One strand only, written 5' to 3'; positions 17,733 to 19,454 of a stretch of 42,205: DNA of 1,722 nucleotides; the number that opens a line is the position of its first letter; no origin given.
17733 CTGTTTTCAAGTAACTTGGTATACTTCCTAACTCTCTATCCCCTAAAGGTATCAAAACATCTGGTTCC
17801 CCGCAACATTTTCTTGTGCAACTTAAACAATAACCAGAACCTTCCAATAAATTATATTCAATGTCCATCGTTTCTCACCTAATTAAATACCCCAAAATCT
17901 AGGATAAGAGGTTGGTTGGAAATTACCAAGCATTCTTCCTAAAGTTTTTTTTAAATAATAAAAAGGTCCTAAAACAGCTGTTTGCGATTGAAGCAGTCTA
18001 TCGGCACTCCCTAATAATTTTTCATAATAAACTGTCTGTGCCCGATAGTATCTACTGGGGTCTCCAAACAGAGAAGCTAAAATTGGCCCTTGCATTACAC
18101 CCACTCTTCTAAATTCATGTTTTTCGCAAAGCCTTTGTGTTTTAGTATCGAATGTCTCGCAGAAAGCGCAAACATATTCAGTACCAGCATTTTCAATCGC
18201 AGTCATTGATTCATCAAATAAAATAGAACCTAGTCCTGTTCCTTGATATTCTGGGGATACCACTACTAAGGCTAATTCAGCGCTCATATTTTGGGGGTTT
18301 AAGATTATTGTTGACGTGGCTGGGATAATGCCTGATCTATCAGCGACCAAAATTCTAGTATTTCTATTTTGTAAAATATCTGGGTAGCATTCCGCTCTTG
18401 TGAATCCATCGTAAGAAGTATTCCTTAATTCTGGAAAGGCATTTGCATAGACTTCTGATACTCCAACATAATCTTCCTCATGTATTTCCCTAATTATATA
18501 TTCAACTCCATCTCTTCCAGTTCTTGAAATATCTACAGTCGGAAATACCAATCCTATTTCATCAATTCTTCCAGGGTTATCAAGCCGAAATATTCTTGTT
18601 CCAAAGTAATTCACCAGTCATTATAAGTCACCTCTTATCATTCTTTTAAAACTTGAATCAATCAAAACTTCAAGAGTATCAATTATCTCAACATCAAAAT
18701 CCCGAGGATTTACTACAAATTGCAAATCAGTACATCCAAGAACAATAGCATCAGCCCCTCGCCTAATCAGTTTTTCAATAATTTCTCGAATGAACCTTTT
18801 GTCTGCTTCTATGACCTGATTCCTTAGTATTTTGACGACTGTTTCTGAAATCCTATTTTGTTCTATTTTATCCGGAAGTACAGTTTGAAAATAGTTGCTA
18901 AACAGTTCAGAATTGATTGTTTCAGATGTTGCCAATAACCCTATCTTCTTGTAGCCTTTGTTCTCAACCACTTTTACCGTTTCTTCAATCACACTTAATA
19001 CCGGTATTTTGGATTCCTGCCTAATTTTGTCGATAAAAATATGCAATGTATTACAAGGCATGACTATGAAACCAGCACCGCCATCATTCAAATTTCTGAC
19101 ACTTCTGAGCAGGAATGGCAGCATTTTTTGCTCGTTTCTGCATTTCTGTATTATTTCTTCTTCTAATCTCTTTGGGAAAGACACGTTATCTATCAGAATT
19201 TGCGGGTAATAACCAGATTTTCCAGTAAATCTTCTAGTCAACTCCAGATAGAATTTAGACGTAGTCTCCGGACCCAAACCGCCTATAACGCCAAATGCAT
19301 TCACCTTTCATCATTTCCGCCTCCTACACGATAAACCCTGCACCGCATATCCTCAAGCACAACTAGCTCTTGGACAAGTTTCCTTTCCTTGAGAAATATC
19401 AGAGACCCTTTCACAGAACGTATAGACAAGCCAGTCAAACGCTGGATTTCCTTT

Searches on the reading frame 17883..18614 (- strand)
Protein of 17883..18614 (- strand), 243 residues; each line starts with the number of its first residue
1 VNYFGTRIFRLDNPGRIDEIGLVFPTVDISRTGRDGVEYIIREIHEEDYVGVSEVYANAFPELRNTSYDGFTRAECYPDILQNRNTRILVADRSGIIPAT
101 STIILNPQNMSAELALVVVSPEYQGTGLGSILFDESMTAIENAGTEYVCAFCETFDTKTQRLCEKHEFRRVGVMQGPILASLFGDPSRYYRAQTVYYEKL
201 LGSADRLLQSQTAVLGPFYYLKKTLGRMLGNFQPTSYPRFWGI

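Call 73: search_protein_families(library=pfam, proteins=[window:17883-18614:-], max_evalue=0.00001)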
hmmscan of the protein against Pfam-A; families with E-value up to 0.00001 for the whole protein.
window:17883-18614:- (243 aa): 2 families
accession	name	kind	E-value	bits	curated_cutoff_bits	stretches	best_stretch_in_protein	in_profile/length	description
PF00583.31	Acetyltransf_1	-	1.4e-06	29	20.7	1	66-168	10-116/116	Acetyltransferase (GNAT) family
PF13508.13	Acetyltransf_7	-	1.6e-06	28.9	27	1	86-169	3-83/84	Acetyltransferase (GNAT) domain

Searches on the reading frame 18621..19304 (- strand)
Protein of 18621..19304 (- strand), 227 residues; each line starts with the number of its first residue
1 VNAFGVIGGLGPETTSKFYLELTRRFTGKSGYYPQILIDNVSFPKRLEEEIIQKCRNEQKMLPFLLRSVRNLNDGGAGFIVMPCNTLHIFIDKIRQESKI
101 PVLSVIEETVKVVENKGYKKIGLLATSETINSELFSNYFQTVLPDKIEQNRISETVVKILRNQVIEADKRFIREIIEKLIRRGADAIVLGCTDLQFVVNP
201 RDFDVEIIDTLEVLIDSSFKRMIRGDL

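Call 73: search_protein_families(library=pfam, proteins=[window:18621-19304:-], max_evalue=0.00001)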
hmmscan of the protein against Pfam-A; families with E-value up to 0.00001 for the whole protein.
window:18621-19304:- (227 aa): 1 family
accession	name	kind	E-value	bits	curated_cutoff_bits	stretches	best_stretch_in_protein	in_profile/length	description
PF01177.27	Asp_Glu_race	-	4.1e-38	131.7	31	1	7-215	1-208/211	Asp/Glu/Hydantoin racemase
